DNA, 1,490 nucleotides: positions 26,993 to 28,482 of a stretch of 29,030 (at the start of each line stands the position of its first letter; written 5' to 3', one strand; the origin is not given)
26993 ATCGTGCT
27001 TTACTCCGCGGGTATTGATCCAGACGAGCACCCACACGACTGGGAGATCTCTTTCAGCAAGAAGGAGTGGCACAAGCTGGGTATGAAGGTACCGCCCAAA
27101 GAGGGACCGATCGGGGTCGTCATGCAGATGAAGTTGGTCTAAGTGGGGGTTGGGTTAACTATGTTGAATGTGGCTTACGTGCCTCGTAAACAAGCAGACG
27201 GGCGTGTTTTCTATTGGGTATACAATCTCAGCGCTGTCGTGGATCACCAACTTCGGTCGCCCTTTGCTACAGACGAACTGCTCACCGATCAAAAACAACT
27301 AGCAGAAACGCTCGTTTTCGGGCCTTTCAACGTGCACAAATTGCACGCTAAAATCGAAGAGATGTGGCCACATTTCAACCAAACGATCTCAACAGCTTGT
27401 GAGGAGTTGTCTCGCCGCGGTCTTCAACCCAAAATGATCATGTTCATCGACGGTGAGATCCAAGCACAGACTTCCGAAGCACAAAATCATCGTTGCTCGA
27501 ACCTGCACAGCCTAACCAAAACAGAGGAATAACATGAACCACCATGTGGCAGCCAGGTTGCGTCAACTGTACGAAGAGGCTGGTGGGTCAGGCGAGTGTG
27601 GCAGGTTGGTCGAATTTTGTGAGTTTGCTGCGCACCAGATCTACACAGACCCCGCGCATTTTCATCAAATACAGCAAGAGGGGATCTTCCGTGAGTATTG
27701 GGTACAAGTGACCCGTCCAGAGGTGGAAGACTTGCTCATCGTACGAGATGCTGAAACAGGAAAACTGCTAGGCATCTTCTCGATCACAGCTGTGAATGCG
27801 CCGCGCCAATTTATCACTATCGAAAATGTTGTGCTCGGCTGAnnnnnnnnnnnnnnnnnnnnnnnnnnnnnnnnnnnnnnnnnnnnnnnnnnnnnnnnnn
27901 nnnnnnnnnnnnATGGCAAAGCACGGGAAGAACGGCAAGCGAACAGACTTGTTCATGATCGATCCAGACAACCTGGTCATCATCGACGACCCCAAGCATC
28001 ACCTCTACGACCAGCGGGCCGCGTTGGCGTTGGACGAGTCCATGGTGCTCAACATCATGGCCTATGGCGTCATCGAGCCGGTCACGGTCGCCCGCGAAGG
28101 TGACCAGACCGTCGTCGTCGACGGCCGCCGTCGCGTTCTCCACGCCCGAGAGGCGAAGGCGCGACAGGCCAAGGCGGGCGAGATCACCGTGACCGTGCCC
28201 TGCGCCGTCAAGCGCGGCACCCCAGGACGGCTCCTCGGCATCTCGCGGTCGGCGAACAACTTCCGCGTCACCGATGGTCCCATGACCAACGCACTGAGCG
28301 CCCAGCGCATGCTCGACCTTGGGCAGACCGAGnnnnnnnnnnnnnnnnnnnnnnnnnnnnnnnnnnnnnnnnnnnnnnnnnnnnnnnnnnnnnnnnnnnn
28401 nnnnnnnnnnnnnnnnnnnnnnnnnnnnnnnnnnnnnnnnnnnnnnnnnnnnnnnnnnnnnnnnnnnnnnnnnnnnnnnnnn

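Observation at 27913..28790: Abrupt high-GC island coinciding exactly with the ParB-like gene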

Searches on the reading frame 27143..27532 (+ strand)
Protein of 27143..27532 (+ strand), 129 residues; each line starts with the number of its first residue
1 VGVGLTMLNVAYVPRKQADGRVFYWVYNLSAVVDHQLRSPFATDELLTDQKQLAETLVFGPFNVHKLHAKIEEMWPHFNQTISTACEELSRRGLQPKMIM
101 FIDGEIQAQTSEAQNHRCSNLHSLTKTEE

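Call 21: search_protein_families(library=phrogs, proteins=[window:27143-27532:+], max_evalue=0.001)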
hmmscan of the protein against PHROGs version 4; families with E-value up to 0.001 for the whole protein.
window:27143-27532:+ (129 aa): 0 families

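Call 36: search_protein_families(library=pfam, proteins=[window:27143-27532:+], max_evalue=0.001)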
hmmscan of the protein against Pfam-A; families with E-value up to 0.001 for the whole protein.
window:27143-27532:+ (129 aa): 0 families

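Call 50: search_protein_families(library=padloc, proteins=[window:27143-27532:+], max_evalue=0.01)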
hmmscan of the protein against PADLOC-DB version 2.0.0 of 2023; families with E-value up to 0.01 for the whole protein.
window:27143-27532:+ (129 aa): 0 families

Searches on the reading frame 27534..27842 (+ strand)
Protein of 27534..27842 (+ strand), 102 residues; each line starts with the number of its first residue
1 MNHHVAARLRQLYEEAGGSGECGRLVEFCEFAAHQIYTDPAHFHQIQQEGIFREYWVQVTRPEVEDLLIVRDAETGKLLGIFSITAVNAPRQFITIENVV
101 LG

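Call 21: search_protein_families(library=phrogs, proteins=[window:27534-27842:+], max_evalue=0.001)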
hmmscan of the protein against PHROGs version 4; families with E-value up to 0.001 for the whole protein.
window:27534-27842:+ (102 aa): 0 families

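Call 30: find_related_loci(query=window:27534-27839:+, collection=viral_contigs, flank=6000)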
Query window:27534-27839:+ (102 aa) in viral_contigs; peptide patterns used: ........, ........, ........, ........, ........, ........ (x = any residue, [..] = any of these).
55 stretches matched a pattern, but none encodes a relative of the query by tblastn (E <= 1e-3).

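Call 36: search_protein_families(library=pfam, proteins=[window:27534-27842:+], max_evalue=0.001)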
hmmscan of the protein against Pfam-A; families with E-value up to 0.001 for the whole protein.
window:27534-27842:+ (102 aa): 0 families

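Call 44: find_related_loci(query=window:27534-27839:+, collection=metagenome_contigs, flank=5000)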
Query window:27534-27839:+ (102 aa) in metagenome_contigs; peptide patterns used: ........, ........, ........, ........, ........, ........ (x = any residue, [..] = any of these).
600 stretches matched a pattern, but none encodes a relative of the query by tblastn (E <= 1e-3).

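Call 50: search_protein_families(library=padloc, proteins=[window:27534-27842:+], max_evalue=0.01)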
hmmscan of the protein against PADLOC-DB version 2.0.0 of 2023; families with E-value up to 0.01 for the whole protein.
window:27534-27842:+ (102 aa): 0 families

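Call 59: find_homologous_proteins(query=window:27534-27839:+)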
Query window:27534-27839:+ (102 aa): 1 proteins with E <= 0.001 among 6 candidates.
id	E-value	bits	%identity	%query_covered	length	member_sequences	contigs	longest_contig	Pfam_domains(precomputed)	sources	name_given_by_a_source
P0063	7.7e-61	220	97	100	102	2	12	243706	-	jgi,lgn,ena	-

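Call 60: find_encoding_contigs(protein=P0063, flank=4000, max_places=10)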
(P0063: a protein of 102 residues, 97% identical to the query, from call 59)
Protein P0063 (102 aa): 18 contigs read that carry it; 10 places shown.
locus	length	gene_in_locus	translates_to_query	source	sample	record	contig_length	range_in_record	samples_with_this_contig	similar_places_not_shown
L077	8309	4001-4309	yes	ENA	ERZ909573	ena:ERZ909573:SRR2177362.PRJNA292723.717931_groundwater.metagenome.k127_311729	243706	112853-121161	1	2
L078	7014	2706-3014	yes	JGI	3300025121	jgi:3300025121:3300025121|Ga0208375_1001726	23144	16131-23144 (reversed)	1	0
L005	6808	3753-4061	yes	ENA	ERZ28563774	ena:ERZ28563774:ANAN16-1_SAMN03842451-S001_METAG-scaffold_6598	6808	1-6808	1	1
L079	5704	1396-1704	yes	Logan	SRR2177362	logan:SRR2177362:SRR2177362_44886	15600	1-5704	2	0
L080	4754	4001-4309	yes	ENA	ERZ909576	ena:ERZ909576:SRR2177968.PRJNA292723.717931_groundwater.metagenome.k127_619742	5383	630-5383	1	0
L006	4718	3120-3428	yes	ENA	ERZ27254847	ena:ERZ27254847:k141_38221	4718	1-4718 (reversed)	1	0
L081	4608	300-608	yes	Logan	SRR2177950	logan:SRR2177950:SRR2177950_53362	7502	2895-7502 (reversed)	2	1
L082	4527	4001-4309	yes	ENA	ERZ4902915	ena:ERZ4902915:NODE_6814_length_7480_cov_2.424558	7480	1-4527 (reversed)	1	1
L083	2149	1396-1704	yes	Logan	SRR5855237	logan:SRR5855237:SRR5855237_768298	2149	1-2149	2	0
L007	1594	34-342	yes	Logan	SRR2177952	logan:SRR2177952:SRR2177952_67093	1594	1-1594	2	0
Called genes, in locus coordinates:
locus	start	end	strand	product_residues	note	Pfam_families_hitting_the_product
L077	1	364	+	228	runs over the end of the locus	-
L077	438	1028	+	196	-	-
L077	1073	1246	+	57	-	-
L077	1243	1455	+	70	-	-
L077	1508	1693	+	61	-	-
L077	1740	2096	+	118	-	-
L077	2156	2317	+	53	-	-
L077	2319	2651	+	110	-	-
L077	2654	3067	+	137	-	-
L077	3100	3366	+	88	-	-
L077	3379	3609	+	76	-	-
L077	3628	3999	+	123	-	-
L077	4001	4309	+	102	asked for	-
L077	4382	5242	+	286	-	PF17762:HTH_ParB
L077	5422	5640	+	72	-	-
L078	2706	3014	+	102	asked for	-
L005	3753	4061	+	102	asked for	-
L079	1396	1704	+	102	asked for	-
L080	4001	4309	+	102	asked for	-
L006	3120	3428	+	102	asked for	-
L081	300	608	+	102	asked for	-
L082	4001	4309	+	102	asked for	-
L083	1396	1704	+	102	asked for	-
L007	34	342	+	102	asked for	-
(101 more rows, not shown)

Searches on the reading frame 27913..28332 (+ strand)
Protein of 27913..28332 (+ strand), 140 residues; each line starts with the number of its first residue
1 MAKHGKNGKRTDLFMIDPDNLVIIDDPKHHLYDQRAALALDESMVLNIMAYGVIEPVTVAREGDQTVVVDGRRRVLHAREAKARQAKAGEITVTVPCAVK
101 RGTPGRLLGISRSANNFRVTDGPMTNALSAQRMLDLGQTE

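Call 62: search_solved_structures(query=window:27913-28332:+, max_evalue=10, show_alignments=4)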
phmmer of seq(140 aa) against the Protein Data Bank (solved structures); distinct sequences matched with E-value up to 10: 3.
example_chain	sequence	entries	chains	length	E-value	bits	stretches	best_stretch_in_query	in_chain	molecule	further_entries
7bnk_A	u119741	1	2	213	0.24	15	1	33-86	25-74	ParB family protein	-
7bnr_A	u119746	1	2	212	0.3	14.7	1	38-86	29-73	ParB family protein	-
7o0n_A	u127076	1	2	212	0.31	14.7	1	33-86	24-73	ParB family protein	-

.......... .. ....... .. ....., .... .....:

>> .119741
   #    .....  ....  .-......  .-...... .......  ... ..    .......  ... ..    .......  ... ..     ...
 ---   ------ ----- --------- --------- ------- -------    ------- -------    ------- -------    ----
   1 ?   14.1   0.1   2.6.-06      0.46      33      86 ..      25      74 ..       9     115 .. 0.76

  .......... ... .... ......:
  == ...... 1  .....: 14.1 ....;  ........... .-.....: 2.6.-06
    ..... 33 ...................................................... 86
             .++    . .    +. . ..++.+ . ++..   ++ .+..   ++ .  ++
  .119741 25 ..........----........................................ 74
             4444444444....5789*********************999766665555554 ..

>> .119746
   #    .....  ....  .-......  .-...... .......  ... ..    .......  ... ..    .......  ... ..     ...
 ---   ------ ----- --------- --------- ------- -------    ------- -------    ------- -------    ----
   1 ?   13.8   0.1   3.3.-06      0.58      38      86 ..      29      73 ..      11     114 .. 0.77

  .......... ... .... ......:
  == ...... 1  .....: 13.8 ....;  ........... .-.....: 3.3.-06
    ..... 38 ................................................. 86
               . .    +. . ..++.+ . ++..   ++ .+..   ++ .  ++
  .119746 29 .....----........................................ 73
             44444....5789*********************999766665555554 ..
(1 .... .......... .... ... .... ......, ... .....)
